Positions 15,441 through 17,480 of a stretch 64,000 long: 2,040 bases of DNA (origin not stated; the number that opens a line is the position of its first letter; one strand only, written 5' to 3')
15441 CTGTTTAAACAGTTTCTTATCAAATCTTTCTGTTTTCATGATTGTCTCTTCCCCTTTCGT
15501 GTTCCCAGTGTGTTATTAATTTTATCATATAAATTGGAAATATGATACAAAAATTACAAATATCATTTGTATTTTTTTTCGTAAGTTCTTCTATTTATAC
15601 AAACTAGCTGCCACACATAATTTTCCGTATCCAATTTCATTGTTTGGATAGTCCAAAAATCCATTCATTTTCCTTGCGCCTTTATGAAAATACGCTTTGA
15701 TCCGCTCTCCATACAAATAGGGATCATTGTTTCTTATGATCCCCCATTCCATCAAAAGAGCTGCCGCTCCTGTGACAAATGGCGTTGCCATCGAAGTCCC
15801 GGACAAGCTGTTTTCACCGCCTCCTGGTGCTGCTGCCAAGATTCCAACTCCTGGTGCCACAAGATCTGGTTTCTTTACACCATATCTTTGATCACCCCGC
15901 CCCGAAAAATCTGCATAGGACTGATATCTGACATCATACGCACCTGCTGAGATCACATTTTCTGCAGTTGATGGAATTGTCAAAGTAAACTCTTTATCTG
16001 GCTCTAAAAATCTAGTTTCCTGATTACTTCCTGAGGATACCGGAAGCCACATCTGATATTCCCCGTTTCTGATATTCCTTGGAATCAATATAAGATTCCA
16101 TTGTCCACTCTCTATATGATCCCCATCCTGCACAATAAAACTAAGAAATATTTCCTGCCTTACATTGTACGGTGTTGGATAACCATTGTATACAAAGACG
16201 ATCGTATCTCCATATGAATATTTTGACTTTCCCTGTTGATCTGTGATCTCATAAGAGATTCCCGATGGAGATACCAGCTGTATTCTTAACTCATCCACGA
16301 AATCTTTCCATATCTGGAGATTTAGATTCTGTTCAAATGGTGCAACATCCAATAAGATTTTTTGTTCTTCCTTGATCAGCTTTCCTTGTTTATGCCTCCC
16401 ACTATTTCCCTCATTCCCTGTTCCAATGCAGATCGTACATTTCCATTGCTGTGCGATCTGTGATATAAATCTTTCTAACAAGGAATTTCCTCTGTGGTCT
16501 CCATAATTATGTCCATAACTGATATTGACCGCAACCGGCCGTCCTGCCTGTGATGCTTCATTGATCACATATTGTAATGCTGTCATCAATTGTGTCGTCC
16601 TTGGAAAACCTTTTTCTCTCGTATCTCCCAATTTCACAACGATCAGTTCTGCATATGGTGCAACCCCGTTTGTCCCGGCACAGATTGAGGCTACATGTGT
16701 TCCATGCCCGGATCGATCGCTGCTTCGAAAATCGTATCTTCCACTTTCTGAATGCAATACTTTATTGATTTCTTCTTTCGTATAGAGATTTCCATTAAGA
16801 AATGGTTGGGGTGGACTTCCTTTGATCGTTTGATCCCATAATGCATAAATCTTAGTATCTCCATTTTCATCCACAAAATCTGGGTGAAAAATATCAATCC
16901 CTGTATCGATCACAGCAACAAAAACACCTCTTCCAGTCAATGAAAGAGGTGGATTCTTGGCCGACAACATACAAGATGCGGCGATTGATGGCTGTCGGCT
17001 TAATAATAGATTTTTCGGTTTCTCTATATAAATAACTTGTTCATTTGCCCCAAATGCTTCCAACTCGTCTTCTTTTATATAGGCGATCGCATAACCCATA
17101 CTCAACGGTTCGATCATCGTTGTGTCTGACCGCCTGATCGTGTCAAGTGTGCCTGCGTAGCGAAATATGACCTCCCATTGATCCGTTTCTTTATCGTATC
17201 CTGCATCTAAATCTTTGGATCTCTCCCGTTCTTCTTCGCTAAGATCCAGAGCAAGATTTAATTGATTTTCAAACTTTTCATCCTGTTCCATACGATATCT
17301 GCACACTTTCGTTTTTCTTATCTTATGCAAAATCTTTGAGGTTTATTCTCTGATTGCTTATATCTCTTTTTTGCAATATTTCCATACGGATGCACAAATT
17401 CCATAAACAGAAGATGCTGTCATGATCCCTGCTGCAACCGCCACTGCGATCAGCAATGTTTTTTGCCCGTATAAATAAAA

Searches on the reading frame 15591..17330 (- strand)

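Call 61: search_protein_families(library=pfam, proteins=[window:15591-17330:-], max_evalue=0.0001)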
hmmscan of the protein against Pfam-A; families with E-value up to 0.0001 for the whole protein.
window:15591-17330:- (579 aa): 2 families
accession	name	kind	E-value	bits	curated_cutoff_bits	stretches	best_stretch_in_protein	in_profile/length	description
PF00082.27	Peptidase_S8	-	8.5e-37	127.5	21.8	2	428-569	145-288/288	Subtilase family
PF18425.6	CspB_prodomain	-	9.9e-29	99.6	25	1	18-106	1-89/89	Csp protease B prodomain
